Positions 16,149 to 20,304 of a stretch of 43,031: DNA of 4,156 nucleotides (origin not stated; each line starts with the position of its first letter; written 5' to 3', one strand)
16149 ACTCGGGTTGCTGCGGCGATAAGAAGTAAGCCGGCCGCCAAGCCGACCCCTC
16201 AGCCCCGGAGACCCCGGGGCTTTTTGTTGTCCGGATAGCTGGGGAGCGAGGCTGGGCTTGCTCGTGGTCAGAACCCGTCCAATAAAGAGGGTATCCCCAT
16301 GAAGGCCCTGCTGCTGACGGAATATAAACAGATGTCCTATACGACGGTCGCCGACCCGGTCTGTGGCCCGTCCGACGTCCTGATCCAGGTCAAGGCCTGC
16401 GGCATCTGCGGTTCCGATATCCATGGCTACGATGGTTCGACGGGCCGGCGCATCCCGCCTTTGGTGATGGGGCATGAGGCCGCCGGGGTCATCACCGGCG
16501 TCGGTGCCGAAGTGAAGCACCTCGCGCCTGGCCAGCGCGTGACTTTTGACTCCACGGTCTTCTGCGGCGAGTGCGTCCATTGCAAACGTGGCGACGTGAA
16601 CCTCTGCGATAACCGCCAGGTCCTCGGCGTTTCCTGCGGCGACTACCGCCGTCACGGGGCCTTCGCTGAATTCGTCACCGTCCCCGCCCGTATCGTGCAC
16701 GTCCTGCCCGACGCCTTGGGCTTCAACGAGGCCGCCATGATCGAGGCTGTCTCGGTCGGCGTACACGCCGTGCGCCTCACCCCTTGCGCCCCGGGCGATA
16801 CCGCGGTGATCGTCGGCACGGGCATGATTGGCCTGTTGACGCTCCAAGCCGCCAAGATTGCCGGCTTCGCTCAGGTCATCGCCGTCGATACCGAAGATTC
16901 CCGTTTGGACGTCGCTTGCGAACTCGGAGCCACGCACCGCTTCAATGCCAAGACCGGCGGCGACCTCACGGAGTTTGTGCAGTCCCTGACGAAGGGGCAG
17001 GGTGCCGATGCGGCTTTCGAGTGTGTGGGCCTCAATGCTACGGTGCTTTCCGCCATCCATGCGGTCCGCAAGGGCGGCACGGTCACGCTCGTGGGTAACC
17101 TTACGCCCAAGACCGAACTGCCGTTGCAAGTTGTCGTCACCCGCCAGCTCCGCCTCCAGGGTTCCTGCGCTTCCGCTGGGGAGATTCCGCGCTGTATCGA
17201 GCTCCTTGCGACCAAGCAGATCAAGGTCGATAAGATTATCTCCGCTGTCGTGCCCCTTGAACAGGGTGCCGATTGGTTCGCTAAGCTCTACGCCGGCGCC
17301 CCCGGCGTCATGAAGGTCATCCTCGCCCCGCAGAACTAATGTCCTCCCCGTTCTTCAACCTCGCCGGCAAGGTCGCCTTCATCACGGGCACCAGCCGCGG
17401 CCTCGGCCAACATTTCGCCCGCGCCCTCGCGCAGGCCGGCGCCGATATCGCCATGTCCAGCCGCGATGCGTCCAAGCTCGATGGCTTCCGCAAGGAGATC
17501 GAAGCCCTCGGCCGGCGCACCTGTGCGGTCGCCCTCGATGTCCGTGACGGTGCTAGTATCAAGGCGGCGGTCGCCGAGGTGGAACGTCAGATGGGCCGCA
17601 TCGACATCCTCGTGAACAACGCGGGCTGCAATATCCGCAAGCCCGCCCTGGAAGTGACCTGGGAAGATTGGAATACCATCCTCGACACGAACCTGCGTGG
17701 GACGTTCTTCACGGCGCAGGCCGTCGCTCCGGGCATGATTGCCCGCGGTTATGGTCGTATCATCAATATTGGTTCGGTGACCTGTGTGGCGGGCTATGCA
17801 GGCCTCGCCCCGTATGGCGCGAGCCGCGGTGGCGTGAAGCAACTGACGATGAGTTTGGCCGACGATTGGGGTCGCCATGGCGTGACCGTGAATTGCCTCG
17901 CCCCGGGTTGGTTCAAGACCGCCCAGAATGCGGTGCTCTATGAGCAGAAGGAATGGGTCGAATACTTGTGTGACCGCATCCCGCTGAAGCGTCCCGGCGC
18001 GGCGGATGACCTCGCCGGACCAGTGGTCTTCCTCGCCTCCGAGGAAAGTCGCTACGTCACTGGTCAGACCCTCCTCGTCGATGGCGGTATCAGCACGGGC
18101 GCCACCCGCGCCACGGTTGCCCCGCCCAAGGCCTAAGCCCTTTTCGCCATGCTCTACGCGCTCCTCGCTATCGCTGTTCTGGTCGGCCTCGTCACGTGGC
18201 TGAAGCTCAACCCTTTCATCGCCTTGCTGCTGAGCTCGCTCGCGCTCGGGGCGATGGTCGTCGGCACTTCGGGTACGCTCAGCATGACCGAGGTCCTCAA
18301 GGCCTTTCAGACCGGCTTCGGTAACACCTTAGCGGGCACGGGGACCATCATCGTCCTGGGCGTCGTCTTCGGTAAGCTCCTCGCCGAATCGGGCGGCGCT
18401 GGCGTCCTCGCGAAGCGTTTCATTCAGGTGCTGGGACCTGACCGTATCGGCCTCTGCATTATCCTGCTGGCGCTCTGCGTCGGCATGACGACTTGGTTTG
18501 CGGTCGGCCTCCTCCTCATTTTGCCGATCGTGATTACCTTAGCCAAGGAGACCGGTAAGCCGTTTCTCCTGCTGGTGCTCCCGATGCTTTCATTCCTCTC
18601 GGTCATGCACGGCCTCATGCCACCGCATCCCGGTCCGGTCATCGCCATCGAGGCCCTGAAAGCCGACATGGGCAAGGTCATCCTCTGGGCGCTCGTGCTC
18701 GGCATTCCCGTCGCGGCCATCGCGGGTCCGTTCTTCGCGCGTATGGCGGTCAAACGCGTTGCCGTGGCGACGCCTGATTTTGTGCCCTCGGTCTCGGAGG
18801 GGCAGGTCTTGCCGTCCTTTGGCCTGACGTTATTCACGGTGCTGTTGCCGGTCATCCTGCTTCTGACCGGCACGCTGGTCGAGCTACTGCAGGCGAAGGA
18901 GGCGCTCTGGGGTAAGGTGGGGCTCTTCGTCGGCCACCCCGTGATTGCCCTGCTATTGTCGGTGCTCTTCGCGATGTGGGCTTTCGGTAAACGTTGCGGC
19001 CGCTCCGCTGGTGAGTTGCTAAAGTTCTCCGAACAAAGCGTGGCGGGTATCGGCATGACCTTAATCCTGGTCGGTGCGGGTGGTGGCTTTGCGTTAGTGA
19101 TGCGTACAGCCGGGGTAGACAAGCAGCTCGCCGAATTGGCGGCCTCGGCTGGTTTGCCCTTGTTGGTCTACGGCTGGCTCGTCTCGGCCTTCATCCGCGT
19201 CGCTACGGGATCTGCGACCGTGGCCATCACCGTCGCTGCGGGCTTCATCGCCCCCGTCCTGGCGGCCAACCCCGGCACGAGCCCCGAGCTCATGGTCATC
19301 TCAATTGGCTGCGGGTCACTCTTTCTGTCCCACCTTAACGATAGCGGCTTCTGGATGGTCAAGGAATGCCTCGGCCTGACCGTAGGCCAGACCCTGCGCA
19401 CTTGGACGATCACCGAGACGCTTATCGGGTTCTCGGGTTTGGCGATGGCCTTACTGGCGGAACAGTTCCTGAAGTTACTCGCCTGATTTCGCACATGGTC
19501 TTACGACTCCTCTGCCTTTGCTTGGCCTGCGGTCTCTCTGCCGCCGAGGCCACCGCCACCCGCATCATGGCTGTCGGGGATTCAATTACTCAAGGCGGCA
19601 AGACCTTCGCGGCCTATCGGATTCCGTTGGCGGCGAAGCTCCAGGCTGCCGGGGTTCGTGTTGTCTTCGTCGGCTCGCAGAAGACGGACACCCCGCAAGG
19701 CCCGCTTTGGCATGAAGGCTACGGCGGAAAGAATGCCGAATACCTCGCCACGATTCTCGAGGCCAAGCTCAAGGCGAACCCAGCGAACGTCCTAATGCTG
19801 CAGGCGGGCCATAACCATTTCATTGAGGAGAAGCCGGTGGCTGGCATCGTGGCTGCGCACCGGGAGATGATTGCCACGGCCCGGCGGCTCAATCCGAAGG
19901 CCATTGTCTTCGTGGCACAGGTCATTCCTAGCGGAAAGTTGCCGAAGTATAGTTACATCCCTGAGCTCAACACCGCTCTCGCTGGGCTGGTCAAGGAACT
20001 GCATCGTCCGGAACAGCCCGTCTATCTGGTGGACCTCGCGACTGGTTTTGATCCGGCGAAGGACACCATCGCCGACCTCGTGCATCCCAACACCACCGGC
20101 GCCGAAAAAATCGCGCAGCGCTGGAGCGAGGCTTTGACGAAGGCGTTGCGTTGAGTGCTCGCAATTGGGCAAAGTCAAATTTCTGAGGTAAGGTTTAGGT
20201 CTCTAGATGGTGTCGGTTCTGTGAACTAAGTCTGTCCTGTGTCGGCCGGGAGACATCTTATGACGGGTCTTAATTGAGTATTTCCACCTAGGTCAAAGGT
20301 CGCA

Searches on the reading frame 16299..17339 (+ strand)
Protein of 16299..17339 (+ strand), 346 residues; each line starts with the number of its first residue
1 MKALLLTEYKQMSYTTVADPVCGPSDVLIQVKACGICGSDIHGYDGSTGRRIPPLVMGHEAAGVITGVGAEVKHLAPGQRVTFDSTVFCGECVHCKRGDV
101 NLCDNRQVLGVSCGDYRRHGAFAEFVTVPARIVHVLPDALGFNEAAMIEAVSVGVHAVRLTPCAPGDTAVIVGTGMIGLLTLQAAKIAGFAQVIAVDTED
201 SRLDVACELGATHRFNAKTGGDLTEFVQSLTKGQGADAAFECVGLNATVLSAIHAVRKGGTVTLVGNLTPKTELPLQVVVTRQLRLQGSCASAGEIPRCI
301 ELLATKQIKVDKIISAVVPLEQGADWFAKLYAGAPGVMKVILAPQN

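Call 28: search_protein_families(library=pfam, proteins=[window:16299-17339:+], max_evalue=0.001)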
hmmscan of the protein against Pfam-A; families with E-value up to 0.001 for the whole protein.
window:16299-17339:+ (346 aa): 4 families
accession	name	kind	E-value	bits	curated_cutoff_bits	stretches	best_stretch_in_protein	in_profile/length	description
PF00107.32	ADH_zinc_N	-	1.5e-30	106.2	31.8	1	177-304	2-128/129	Zinc-binding dehydrogenase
PF08240.17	ADH_N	-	4.4e-29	101.2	23.5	1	23-138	1-104/104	Alcohol dehydrogenase GroES-like domain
PF16912.11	Glu_dehyd_C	-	9e-10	38.8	34.9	1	165-271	30-135/211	Glucose dehydrogenase C-terminus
PF13602.12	ADH_zinc_N_2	-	3e-05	25.4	27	1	209-332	1-125/134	Zinc-binding dehydrogenase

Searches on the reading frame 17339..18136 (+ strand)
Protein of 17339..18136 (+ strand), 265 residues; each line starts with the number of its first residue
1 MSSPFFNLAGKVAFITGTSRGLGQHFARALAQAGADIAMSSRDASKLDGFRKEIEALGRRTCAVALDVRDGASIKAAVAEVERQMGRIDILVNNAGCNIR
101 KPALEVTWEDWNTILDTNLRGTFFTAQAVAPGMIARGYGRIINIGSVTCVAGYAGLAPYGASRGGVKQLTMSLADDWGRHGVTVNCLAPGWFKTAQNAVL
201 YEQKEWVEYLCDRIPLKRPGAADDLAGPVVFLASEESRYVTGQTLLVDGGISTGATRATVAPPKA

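Call 28: search_protein_families(library=pfam, proteins=[window:17339-18136:+], max_evalue=0.001)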
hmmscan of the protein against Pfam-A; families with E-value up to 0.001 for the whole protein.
window:17339-18136:+ (265 aa): 3 families
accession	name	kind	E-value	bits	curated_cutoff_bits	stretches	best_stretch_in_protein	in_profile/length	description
PF13561.12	adh_short_C2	-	3.7e-63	213.7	27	1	19-251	3-235/236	Enoyl-(Acyl carrier protein) reductase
PF00106.31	adh_short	-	6.7e-58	195.8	26.6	1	11-203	1-193/195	short chain dehydrogenase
PF08659.16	KR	-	1.8e-13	51.2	22.6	1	14-163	4-153/180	KR domain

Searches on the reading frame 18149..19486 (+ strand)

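Call 28: search_protein_families(library=pfam, proteins=[window:18149-19486:+], max_evalue=0.001)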
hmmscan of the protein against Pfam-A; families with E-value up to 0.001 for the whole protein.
window:18149-19486:+ (445 aa): 2 families
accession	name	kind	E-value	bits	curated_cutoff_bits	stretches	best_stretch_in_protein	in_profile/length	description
PF02447.22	GntP_permease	-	2e-120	402.9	22.5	1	2-437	4-437/440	GntP family permease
PF11460.13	DUF3007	-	0.00023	21.8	25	1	301-358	7-64/96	Protein of unknown function (DUF3007)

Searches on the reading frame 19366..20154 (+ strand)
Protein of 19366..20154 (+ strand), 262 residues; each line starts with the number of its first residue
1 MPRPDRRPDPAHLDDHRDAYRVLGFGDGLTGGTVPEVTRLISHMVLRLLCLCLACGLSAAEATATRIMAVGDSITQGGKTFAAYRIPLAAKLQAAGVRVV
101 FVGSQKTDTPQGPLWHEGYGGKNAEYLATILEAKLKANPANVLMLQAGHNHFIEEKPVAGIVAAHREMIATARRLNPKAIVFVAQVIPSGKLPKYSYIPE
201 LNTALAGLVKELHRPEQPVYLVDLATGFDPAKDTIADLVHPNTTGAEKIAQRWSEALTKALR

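Call 28: search_protein_families(library=pfam, proteins=[window:19366-20154:+], max_evalue=0.001)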
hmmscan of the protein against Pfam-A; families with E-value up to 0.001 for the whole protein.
window:19366-20154:+ (262 aa): 2 families
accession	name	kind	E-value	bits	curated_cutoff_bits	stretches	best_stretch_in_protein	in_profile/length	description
PF13472.12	Lipase_GDSL_2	-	2.6e-15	57.8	32.9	1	69-247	1-177/178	GDSL-like Lipase/Acylhydrolase family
PF00657.28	Lipase_GDSL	-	1.5e-11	45.3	23.6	1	67-253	1-208/208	GDSL-like Lipase/Acylhydrolase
